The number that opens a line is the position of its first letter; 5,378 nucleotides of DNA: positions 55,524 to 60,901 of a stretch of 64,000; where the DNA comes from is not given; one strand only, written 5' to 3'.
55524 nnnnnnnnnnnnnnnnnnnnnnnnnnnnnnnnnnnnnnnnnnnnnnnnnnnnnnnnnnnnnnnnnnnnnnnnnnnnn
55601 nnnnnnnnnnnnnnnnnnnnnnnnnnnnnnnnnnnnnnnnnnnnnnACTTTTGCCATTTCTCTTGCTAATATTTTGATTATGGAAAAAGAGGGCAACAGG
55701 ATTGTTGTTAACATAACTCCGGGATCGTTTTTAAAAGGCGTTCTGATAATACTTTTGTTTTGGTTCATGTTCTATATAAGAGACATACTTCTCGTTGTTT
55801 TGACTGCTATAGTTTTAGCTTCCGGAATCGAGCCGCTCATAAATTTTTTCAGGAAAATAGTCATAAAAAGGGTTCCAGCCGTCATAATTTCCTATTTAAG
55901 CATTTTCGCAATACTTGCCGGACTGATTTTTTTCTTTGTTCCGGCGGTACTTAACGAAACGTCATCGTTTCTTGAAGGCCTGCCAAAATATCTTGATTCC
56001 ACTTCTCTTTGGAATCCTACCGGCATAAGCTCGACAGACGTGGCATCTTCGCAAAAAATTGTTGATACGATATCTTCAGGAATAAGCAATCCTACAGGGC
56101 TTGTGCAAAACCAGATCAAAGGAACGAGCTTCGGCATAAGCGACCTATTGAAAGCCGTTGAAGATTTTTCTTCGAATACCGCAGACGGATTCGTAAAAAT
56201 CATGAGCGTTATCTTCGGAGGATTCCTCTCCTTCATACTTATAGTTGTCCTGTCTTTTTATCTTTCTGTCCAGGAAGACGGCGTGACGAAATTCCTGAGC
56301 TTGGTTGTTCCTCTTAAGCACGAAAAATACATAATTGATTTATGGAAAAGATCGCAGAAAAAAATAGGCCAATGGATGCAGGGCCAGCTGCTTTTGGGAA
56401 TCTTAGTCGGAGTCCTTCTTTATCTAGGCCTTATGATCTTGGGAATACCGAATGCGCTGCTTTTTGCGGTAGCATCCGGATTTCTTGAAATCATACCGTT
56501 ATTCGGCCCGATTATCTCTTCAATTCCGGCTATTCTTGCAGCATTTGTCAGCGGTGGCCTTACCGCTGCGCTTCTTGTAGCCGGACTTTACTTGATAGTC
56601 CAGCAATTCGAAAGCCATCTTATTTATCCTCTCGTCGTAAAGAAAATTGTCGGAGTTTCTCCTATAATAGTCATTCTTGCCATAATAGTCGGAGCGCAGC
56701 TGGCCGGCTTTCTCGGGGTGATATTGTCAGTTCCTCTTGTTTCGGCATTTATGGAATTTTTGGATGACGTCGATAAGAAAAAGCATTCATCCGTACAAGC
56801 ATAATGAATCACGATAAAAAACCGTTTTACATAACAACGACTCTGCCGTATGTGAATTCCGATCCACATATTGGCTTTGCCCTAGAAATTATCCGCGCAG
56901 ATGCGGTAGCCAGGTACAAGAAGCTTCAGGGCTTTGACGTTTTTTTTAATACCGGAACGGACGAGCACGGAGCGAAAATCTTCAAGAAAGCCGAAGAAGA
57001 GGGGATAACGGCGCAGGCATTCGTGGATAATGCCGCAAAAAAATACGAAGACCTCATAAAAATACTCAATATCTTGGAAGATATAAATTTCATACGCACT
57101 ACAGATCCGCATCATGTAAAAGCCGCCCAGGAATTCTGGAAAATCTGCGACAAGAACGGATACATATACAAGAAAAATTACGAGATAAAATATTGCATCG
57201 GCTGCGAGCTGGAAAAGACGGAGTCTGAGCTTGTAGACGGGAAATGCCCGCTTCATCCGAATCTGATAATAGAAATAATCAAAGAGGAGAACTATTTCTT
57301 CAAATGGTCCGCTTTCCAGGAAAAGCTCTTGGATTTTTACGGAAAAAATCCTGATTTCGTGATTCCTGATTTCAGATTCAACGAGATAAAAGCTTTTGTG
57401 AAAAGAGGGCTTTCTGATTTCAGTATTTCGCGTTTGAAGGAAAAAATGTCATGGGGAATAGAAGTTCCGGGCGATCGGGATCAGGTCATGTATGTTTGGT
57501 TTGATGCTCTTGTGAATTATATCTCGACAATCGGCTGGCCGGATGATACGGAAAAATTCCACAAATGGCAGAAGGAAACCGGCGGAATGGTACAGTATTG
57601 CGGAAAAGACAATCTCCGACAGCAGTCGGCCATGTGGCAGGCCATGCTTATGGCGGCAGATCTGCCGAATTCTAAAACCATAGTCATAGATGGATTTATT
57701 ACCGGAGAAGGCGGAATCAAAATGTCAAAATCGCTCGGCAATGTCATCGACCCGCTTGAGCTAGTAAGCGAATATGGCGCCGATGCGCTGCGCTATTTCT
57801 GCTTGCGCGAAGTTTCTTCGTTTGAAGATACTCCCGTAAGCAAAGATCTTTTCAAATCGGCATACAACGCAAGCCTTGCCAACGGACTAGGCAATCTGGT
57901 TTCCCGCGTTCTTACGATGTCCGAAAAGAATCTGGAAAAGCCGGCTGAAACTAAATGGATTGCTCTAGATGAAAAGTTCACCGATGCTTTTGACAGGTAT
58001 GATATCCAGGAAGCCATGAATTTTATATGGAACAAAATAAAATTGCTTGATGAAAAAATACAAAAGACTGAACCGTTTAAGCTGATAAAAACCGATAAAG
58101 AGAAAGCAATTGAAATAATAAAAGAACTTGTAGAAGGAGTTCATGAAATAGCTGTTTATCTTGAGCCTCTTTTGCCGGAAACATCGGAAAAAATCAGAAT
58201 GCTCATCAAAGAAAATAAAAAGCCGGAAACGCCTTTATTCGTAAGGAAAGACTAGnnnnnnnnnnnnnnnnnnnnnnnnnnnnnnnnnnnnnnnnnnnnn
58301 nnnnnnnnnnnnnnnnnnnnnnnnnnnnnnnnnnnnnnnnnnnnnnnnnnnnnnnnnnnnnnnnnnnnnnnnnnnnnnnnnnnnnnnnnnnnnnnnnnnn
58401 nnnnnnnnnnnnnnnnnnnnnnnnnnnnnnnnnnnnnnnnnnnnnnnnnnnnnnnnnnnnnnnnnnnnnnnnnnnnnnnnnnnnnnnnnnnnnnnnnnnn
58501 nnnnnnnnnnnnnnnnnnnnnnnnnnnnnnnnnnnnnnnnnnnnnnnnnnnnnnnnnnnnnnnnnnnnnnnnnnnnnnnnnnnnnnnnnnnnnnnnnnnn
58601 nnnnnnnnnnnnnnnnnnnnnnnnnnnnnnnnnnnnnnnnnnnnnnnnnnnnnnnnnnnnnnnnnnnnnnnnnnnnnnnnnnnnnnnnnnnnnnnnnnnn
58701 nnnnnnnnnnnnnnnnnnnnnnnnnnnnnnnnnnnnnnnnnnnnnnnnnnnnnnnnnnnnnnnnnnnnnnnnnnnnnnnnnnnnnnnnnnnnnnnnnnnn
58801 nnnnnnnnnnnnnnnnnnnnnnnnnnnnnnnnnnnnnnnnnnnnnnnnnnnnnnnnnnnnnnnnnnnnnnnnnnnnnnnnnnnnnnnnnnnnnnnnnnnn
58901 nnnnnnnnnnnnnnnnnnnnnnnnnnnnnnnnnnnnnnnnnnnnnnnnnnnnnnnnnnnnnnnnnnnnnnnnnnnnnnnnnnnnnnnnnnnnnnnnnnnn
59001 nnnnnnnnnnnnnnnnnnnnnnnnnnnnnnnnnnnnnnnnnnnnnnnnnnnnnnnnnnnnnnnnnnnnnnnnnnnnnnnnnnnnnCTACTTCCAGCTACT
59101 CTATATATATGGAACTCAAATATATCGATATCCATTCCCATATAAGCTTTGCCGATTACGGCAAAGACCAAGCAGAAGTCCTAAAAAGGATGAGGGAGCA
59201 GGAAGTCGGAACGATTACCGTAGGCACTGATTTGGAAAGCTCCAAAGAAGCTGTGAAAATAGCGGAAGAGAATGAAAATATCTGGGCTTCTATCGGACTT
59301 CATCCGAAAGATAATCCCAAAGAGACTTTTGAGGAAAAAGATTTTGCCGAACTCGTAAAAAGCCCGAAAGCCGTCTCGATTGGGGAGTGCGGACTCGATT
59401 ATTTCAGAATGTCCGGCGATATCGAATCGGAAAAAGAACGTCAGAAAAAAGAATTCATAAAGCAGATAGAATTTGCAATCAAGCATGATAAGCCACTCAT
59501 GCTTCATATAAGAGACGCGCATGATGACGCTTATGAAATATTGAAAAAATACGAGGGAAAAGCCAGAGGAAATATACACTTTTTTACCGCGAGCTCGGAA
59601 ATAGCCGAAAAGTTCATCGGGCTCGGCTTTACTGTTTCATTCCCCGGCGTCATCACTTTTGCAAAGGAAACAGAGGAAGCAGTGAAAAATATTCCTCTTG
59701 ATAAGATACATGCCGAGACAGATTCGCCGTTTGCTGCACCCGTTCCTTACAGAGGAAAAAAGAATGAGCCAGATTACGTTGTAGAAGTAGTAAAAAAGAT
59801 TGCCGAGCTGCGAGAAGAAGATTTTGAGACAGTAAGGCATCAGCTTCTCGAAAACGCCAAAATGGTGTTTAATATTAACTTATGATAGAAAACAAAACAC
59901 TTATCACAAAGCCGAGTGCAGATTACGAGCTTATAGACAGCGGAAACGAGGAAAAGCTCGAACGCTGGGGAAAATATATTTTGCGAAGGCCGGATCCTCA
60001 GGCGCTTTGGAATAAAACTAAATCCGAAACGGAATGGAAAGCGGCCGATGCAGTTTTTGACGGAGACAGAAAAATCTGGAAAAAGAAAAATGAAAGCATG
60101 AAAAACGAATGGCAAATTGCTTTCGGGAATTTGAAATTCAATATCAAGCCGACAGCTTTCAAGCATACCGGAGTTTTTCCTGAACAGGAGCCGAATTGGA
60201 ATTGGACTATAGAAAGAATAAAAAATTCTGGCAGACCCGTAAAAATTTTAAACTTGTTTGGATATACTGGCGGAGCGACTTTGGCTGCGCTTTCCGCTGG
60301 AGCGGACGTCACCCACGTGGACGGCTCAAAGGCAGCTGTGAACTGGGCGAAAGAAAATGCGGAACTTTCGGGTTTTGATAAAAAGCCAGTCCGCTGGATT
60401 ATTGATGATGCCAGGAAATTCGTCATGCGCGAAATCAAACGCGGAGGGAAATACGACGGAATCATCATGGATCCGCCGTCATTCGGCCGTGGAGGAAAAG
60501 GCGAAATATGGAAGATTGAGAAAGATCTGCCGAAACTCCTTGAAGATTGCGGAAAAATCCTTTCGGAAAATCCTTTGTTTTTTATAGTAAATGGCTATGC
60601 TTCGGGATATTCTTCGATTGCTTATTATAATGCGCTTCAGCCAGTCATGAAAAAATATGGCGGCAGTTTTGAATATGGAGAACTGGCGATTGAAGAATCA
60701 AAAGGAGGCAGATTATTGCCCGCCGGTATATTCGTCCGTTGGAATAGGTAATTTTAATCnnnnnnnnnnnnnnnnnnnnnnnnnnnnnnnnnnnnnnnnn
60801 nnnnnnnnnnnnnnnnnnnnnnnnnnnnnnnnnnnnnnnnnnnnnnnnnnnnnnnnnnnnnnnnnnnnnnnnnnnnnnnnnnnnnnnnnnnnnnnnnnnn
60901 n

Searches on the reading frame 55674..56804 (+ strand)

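Call 9: search_protein_families(library=pfam, proteins=[window:55674-56804:+], max_evalue=0.001)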
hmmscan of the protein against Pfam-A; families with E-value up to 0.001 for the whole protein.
window:55674-56804:+ (376 aa): 1 family
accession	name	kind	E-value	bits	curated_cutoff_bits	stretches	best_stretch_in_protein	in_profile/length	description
PF01594.21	AI-2E_transport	-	4.2e-56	190.9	34.3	1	23-365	6-325/327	AI-2E family transporter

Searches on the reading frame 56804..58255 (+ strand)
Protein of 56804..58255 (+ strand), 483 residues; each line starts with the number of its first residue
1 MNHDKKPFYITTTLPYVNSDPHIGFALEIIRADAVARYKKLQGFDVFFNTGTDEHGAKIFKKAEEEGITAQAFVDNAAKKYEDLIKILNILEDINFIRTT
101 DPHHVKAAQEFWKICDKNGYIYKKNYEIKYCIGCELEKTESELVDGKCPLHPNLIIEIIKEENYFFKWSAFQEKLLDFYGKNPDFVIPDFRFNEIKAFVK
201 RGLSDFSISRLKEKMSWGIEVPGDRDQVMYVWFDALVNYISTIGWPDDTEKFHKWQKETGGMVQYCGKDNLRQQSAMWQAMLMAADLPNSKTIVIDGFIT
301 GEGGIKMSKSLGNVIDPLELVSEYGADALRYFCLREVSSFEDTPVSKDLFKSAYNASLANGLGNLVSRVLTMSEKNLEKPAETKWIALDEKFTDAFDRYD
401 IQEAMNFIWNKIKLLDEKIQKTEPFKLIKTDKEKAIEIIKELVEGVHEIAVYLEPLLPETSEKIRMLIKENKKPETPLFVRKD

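Call 61: search_protein_families(library=pfam, proteins=[window:56804-58255:+], max_evalue=0.0001)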
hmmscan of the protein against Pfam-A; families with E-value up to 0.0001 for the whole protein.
window:56804-58255:+ (483 aa): 3 families
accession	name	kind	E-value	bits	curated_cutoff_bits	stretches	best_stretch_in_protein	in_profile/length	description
PF09334.17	tRNA-synt_1g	-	1.6e-91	307.4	20.1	2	159-370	179-391/391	tRNA synthetases class I (M)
PF00133.28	tRNA-synt_1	-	1.7e-33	116.5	22.7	2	226-336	296-404/414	tRNA synthetases class I (I, L, M and V)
PF01406.26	tRNA-synt_1e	-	2e-14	54.1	27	1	16-125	18-125/301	tRNA synthetases class I (C) catalytic domain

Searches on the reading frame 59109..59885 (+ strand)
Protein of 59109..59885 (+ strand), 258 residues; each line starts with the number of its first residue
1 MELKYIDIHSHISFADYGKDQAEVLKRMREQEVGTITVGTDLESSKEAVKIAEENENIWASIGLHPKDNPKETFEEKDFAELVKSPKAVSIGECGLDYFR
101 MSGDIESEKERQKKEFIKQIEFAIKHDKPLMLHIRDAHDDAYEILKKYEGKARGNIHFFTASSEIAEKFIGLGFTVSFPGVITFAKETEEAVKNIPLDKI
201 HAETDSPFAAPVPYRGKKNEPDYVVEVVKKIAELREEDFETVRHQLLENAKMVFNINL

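Call 61: search_protein_families(library=pfam, proteins=[window:59109-59885:+], max_evalue=0.0001)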
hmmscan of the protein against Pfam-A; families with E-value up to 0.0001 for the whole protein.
window:59109-59885:+ (258 aa): 1 family
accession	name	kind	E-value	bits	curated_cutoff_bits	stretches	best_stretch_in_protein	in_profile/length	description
PF01026.27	TatD_DNase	-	1.1e-74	251.5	27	1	6-255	1-253/253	TatD related DNase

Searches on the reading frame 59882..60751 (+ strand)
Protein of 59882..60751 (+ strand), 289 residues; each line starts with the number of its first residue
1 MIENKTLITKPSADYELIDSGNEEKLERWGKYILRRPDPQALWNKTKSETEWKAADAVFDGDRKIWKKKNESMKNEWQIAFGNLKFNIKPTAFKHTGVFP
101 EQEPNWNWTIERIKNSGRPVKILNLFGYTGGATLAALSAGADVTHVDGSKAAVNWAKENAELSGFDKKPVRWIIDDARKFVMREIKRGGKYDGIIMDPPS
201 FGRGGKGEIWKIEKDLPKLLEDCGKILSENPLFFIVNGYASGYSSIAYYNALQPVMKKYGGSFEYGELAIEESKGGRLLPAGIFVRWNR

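Call 61: search_protein_families(library=pfam, proteins=[window:59882-60751:+], max_evalue=0.0001)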
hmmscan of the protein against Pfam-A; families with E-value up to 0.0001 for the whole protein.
window:59882-60751:+ (289 aa): 2 families
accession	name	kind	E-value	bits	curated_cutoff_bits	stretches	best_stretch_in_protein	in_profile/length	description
PF10672.15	Methyltrans_SAM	-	1.4e-17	64.3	27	1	73-228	82-236/286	S-adenosylmethionine-dependent methyltransferase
PF03602.21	Cons_hypoth95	-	2.7e-08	34.1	24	1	113-199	36-122/182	Conserved hypothetical protein 95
